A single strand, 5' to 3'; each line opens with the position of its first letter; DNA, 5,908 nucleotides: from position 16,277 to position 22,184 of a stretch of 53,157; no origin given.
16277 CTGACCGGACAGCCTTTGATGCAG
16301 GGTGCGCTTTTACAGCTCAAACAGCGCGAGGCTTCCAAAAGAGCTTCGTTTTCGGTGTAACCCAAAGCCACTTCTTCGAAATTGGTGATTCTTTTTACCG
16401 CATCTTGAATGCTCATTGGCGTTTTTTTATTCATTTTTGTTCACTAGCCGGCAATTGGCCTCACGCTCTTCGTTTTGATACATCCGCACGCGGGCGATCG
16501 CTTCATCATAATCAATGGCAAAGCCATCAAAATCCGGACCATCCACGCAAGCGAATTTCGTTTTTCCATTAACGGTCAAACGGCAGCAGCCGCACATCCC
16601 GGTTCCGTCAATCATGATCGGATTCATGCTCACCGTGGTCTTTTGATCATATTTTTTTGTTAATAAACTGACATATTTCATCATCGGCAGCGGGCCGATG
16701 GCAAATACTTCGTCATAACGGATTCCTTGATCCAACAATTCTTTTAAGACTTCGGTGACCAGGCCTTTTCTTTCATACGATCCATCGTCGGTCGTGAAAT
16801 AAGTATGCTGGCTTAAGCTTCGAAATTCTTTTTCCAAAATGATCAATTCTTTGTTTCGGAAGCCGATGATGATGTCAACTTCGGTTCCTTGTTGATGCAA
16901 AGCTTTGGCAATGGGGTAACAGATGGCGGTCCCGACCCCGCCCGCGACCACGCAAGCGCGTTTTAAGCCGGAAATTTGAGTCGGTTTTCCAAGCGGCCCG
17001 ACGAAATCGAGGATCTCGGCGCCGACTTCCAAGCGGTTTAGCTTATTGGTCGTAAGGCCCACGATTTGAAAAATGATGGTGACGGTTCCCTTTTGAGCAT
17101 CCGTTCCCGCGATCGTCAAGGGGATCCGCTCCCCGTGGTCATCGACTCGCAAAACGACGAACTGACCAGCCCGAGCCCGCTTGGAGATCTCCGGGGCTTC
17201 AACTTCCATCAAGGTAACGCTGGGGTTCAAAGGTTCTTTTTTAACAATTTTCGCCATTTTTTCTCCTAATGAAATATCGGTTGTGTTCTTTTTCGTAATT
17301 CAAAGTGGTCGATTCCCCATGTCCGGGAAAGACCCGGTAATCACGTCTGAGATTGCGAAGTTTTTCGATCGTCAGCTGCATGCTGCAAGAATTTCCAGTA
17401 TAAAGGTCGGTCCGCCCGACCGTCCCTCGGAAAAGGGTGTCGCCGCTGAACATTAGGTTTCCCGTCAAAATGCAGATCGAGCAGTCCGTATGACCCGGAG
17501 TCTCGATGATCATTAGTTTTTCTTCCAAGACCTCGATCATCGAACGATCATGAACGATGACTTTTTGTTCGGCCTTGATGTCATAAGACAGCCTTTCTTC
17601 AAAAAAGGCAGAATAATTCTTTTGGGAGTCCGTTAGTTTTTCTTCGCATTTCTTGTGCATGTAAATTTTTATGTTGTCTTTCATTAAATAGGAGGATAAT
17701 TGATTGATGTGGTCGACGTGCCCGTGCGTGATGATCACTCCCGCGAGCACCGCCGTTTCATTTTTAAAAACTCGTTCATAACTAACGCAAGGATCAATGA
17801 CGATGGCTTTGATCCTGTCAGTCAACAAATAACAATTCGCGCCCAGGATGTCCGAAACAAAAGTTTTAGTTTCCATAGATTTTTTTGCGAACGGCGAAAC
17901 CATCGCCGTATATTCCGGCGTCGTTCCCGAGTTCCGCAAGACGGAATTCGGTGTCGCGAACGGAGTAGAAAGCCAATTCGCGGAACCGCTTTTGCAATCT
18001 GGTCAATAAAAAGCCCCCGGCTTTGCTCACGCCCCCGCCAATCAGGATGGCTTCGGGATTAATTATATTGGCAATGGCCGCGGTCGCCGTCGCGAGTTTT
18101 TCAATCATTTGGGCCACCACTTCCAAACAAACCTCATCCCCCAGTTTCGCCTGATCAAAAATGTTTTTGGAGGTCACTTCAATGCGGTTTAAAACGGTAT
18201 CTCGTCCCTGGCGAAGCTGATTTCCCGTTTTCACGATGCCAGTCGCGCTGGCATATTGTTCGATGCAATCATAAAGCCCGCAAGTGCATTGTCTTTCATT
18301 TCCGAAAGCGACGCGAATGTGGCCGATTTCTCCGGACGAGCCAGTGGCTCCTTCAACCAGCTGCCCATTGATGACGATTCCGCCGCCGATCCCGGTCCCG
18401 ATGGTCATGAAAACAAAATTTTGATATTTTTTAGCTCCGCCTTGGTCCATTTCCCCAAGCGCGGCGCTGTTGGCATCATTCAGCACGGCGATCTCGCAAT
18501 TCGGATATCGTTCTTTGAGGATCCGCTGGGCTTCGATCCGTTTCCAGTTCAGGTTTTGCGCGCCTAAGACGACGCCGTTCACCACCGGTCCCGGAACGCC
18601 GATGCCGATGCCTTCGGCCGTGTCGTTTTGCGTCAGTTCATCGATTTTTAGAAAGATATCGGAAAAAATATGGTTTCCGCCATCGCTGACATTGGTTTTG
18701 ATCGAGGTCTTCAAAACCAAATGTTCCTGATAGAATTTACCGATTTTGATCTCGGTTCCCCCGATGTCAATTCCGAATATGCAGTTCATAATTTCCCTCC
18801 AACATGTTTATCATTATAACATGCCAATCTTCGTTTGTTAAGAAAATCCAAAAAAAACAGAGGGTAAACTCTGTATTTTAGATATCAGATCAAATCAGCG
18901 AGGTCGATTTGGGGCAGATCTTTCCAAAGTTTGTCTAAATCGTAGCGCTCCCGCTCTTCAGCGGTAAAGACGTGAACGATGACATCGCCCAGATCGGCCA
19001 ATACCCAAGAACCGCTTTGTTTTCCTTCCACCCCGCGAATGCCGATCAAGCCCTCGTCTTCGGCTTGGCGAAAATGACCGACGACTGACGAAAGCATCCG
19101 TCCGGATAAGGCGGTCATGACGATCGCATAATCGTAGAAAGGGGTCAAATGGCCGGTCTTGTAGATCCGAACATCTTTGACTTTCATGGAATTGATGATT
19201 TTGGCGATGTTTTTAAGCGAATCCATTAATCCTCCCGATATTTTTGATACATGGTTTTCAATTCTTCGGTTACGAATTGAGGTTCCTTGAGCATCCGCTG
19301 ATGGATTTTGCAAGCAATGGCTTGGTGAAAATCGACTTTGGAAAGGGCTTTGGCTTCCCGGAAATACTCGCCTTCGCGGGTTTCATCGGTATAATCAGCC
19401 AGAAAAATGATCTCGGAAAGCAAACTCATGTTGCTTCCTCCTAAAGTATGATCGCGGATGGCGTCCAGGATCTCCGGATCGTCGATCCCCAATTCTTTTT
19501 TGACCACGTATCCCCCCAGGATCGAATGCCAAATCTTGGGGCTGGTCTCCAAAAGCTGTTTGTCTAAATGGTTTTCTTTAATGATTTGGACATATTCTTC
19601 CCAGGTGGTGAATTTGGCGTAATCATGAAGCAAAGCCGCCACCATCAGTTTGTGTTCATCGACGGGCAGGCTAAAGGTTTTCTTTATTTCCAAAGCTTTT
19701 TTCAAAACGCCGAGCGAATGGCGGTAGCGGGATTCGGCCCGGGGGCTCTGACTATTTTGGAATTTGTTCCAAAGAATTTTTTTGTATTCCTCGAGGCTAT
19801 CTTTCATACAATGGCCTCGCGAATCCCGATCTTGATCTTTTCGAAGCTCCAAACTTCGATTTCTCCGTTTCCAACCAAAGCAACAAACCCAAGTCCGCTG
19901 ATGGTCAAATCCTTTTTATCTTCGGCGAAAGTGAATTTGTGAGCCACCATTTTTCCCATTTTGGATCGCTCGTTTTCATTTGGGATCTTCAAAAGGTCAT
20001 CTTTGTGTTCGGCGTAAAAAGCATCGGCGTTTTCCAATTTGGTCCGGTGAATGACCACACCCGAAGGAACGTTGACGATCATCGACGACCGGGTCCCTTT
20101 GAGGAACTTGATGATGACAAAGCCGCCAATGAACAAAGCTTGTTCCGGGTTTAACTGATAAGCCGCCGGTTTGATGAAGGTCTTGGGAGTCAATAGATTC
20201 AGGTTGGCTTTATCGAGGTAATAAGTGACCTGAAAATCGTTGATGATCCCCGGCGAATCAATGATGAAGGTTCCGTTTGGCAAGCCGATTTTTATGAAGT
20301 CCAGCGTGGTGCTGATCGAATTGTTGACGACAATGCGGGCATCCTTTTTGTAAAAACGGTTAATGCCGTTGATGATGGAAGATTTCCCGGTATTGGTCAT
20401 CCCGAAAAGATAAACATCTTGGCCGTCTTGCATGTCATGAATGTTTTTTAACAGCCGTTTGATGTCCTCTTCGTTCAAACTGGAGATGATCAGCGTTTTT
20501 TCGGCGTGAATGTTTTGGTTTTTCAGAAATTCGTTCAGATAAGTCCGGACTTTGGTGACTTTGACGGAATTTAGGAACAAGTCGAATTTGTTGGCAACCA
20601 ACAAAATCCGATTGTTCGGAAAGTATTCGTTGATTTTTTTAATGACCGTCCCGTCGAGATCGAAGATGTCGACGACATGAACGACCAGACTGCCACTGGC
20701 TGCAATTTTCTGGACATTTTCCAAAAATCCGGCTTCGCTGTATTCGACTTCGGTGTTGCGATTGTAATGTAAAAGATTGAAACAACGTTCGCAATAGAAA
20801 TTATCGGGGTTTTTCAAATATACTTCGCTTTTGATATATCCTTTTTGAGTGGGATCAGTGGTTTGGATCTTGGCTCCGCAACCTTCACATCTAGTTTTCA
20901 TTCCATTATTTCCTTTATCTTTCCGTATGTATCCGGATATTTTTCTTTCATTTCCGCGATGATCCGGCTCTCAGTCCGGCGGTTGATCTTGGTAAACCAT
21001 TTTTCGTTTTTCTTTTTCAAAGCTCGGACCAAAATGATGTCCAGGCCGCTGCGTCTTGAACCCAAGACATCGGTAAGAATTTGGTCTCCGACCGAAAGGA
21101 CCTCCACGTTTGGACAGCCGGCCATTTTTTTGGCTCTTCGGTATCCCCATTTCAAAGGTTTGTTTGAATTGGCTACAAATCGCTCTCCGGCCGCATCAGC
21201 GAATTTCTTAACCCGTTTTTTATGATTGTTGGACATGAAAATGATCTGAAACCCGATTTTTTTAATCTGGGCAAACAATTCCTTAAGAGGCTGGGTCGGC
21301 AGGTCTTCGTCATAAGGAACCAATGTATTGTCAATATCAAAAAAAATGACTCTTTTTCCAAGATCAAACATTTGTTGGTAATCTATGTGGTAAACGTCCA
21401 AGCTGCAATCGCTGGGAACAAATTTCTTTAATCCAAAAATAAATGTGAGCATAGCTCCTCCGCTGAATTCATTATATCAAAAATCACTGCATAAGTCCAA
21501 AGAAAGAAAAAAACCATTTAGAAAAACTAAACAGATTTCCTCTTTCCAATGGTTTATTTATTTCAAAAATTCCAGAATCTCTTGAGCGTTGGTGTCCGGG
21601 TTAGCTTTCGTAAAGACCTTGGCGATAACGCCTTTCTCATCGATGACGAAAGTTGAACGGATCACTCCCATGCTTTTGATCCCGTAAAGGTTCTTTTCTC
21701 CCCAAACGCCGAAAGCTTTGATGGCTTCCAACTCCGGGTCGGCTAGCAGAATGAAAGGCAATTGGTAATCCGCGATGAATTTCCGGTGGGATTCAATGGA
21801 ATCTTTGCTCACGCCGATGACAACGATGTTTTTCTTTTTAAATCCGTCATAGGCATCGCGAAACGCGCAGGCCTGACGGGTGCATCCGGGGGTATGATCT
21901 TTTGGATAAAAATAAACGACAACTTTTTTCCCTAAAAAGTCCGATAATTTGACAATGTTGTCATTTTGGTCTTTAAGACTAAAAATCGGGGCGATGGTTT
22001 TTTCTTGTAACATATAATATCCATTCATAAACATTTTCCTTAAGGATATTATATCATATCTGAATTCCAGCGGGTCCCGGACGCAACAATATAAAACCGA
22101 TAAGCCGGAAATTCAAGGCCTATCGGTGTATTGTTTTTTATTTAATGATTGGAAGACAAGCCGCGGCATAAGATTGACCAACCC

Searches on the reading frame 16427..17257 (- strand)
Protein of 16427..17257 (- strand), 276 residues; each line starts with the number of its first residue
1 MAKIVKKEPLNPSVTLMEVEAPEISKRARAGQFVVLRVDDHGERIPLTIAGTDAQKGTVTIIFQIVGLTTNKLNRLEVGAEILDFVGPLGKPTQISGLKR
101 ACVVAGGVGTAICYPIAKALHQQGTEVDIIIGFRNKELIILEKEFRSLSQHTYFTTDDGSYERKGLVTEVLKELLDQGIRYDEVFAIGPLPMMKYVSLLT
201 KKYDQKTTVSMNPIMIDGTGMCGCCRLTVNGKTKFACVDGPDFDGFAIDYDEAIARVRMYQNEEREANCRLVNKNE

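Call 62: search_protein_families(library=pfam, proteins=[window:16427-17257:-], max_evalue=0.00001)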
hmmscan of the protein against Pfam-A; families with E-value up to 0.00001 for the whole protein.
window:16427-17257:- (276 aa): 2 families
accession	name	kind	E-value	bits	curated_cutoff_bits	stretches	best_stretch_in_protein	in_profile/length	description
PF10418.14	DHODB_Fe-S_bind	-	3.7e-11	43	23.9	1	212-248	1-40/41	Iron-sulfur cluster binding domain of dihydroorotate dehydrogenase B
PF00175.26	NAD_binding_1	-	1.2e-06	29.6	22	1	104-197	2-108/109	Oxidoreductase NAD-binding domain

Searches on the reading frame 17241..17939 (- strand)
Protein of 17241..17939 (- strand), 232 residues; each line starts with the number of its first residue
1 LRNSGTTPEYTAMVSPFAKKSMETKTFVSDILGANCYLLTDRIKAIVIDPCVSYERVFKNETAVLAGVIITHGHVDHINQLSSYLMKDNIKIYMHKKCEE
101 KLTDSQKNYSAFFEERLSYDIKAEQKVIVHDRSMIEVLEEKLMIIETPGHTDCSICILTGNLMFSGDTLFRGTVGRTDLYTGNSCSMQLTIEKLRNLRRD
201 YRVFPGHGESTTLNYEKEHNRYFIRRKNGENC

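Call 62: search_protein_families(library=pfam, proteins=[window:17241-17939:-], max_evalue=0.00001)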
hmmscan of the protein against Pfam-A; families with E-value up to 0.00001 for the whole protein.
window:17241-17939:- (232 aa): 2 families
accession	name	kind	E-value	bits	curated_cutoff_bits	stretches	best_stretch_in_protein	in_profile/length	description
PF00753.33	Lactamase_B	-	9.5e-21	75.1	22.7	1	33-207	5-196/196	Metallo-beta-lactamase superfamily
PF12706.13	Lactamase_B_2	-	4.2e-06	26.9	27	1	46-106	3-74/200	Beta-lactamase superfamily domain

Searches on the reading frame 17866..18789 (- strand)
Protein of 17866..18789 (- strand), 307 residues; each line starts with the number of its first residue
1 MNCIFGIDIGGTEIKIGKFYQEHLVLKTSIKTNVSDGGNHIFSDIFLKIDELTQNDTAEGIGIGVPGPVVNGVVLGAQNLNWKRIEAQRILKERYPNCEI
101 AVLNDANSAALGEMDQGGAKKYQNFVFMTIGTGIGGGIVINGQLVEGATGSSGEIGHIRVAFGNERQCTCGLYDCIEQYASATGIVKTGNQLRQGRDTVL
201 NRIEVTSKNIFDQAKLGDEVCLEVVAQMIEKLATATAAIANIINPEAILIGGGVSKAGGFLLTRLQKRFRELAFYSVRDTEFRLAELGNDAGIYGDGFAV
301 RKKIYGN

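Call 62: search_protein_families(library=pfam, proteins=[window:17866-18789:-], max_evalue=0.00001)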
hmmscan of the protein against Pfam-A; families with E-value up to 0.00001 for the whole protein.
window:17866-18789:- (307 aa): 2 families
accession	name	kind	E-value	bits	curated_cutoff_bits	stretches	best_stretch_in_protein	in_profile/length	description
PF00480.26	ROK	-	5.6e-58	197.2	22.9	1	5-296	2-287/294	ROK family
PF02685.22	Glucokinase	-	1.3e-06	28.1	22.1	1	8-257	4-265/314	Glucokinase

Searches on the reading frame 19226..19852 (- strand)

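Call 62: search_protein_families(library=pfam, proteins=[window:19226-19852:-], max_evalue=0.00001)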
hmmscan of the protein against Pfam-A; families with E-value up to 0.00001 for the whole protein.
window:19226-19852:- (208 aa): 1 family
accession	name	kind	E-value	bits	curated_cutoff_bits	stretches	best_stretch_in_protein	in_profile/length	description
PF01966.28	HD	-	9.7e-16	58.5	22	1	42-156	1-114/116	HD domain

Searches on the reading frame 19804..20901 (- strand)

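Call 62: search_protein_families(library=pfam, proteins=[window:19804-20901:-], max_evalue=0.00001)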
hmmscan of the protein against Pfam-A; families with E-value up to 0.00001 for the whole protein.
window:19804-20901:- (365 aa): 3 families
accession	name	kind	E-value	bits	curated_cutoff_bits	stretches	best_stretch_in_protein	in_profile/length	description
PF21516.2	YqeH-like_C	-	2.6e-23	82.8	27.7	1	271-364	1-95/95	YqeH-like, C-terminal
PF01926.29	MMR_HSR1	-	6.2e-08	33.2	21.9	1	163-225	2-62/113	50S ribosome-binding GTPase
PF03193.22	RsgA_GTPase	-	5.5e-06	26.8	30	1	99-219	56-168/174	RsgA GTPase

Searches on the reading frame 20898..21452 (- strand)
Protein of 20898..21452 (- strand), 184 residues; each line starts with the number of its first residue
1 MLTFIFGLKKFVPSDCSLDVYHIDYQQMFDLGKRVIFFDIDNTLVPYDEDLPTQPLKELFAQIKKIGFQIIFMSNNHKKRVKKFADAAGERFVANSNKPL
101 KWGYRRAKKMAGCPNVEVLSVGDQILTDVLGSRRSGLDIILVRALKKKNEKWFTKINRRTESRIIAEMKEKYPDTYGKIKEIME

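Call 62: search_protein_families(library=pfam, proteins=[window:20898-21452:-], max_evalue=0.00001)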
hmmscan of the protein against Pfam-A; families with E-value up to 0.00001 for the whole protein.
window:20898-21452:- (184 aa): 2 families
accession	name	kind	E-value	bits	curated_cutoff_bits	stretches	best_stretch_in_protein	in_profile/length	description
PF00702.32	Hydrolase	-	4.1e-09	37.5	26.4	1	48-136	95-191/191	haloacid dehalogenase-like hydrolase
PF13242.12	Hydrolase_like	-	3.5e-07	30.5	22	1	97-144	3-50/75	HAD-hyrolase-like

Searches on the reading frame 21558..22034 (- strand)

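Call 80: search_protein_families(library=pfam, proteins=[window:21558-22034:-], max_evalue=0.001)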
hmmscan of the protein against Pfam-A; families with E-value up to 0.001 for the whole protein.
window:21558-22034:- (158 aa): 4 families
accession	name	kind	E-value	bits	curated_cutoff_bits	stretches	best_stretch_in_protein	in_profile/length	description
PF00578.27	AhpC-TSA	-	1.3e-41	141.9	26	1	14-139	4-123/124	AhpC/TSA family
PF08534.16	Redoxin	-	6e-27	94.7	26.6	1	15-151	6-145/148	Redoxin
PF13911.12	AhpC-TSA_2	-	0.00015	22.5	27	1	60-121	4-56/114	AhpC/TSA antioxidant enzyme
PF13905.12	Thioredoxin_8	-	0.00061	20.5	27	1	37-132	2-89/94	Thioredoxin-like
